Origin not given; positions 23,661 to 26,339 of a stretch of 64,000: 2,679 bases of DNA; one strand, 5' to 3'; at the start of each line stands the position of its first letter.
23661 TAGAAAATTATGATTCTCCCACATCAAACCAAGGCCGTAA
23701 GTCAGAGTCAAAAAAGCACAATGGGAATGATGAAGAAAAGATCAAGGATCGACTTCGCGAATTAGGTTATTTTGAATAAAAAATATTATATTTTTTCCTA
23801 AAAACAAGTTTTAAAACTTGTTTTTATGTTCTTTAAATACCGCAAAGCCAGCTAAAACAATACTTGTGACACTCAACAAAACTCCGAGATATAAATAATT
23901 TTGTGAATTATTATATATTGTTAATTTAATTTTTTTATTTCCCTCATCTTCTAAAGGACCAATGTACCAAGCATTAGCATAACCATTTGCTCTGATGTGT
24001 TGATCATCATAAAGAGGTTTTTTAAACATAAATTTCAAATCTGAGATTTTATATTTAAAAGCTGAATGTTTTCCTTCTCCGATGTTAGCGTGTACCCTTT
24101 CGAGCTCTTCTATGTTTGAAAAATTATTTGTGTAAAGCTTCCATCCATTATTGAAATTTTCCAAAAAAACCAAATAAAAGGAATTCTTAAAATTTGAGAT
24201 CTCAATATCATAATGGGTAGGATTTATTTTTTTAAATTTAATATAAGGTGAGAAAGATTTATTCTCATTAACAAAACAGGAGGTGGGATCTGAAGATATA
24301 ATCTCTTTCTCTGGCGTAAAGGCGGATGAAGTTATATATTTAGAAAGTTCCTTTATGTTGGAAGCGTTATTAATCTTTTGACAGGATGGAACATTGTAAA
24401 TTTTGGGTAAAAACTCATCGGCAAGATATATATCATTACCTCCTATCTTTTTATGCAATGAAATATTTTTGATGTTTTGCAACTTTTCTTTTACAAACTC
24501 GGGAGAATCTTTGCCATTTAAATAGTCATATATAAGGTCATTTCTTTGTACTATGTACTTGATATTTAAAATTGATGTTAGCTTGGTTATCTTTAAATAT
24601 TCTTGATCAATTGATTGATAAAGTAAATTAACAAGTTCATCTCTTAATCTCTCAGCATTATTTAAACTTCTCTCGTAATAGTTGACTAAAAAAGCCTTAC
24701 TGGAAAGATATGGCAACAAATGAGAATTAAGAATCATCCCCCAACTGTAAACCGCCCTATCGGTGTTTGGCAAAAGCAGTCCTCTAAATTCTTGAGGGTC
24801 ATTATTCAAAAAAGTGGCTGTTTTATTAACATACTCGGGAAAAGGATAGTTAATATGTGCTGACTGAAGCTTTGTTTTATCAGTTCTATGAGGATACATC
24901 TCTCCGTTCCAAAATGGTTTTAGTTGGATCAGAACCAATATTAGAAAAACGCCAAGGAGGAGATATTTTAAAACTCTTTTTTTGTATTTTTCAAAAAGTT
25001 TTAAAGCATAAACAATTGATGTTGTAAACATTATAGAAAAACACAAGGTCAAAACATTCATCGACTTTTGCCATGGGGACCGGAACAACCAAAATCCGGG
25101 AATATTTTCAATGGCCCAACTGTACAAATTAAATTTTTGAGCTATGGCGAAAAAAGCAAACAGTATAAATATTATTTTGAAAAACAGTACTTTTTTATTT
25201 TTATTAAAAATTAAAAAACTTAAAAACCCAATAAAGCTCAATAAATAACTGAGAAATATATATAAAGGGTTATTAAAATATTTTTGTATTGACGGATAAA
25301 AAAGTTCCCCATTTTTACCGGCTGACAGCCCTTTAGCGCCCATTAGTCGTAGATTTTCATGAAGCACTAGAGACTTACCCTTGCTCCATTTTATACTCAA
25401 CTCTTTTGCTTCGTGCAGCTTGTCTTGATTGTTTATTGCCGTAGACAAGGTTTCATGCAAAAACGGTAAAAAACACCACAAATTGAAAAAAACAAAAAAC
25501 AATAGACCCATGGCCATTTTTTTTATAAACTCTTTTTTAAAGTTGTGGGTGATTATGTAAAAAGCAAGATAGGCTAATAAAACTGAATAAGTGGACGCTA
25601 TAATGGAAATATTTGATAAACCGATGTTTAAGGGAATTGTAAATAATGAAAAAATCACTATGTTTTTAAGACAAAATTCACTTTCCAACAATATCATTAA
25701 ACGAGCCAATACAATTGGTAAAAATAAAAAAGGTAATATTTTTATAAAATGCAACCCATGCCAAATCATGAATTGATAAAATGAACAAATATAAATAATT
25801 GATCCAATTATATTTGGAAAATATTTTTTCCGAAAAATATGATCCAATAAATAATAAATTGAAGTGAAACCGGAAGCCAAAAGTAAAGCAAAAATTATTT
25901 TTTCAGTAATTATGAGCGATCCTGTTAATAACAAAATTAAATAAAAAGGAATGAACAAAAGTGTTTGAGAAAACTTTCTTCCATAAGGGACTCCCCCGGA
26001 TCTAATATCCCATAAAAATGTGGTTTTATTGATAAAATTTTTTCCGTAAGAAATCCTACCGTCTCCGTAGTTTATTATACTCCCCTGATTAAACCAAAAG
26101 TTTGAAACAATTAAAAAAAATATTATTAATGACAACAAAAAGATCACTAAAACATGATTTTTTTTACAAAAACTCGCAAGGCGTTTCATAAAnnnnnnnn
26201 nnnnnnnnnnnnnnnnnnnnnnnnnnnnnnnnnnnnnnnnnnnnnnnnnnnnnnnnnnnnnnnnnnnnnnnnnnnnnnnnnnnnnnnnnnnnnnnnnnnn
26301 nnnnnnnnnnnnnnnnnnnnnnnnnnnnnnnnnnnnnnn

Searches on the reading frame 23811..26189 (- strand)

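Call 49: search_protein_families(library=pfam, proteins=[window:23811-26189:-], max_evalue=0.0001)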
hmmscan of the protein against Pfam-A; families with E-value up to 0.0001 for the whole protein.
window:23811-26189:- (792 aa): 1 family
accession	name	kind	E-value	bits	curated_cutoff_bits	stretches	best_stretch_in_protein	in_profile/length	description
PF11847.13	GT-C_AftD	-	1.2e-10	40.5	26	1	415-585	385-542/661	Alpha-(1->3)-arabinofuranosyltransferase, N-terminal GT-C domain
